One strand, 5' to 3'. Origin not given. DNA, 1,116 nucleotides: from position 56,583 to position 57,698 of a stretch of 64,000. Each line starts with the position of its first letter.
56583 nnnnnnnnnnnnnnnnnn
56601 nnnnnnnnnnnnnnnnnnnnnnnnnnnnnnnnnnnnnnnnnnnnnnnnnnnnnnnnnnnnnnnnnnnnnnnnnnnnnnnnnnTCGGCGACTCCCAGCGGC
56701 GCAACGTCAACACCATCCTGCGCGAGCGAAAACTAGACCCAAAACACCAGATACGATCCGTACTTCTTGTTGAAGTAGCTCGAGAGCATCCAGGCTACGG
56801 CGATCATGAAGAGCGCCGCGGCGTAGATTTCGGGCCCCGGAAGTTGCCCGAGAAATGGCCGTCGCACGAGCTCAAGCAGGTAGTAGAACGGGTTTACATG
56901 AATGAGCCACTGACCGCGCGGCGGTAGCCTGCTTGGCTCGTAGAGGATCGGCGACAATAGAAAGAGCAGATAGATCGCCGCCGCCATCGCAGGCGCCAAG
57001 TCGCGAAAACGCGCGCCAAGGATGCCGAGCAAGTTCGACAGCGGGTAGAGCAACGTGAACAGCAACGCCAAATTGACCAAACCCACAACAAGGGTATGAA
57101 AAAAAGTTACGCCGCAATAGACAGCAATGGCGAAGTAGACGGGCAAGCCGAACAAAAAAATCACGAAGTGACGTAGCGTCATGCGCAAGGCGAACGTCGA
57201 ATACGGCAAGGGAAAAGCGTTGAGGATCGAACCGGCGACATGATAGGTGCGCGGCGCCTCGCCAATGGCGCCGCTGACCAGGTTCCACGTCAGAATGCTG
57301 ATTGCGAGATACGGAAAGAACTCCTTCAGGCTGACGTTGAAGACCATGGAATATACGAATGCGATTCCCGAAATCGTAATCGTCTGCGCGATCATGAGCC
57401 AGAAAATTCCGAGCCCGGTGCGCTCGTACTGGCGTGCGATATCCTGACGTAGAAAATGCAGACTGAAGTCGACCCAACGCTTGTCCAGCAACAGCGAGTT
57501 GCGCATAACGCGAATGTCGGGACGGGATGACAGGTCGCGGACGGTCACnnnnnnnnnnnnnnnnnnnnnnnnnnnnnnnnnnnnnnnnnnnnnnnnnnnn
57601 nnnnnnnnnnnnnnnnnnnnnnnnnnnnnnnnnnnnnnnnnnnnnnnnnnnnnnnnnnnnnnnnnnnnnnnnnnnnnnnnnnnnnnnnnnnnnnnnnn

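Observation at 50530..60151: Self-contained ABC-dependent glycan island for a triply decorated polymer, embedded against a prophage relic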

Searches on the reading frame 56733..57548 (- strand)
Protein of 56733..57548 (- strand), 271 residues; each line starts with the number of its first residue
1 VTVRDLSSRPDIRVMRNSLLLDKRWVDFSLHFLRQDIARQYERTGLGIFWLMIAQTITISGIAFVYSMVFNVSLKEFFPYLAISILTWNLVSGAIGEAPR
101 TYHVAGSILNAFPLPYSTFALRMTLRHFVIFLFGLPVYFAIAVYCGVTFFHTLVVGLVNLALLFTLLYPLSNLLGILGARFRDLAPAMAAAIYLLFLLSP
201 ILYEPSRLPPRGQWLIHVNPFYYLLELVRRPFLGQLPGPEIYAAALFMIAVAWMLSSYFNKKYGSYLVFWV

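Call 4: search_protein_families(library=pfam, proteins=[window:56733-57548:-], max_evalue=0.01)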
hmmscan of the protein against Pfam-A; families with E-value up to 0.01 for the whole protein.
window:56733-57548:- (271 aa): 1 family
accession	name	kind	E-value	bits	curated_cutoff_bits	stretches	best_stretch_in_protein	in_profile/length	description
PF01061.29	ABC2_membrane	-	2.4e-08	34.2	26.9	1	37-230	11-208/211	ABC-2 type transporter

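Call 5: search_protein_families(library=ncbifam, proteins=[window:56733-57548:-], max_evalue=0.01)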
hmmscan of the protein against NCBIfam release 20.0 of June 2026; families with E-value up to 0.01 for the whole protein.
window:56733-57548:- (271 aa): 1 family
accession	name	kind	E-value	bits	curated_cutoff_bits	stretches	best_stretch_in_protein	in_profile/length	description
NF050109.1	galactan_ABC_perm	equivalog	4.3e-39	134.7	380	1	30-271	25-272/272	galactan export ABC transporter permease subunit Wzm/RfbD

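Call 108: search_solved_structures(query=window:56733-57548:-, max_evalue=0.01)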
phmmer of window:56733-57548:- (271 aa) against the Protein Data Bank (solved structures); distinct sequences matched with E-value up to 0.01: 4.
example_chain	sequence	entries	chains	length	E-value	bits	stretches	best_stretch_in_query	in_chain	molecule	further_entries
9qfx_A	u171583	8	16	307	2e-29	106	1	33-271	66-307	Probable O-antigen/lipopolysaccharide transport integral membrane protein ABC transporter | ABC transporter permease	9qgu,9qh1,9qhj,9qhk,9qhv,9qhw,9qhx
6m96_B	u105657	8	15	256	4.2e-08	36.1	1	29-263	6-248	Transport permease protein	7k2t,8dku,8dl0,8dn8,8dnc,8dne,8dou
6oih_D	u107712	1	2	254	7.5e-08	35.3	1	29-263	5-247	Transport permease protein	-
6jbh_C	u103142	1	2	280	2e-05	27.3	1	28-235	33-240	TarG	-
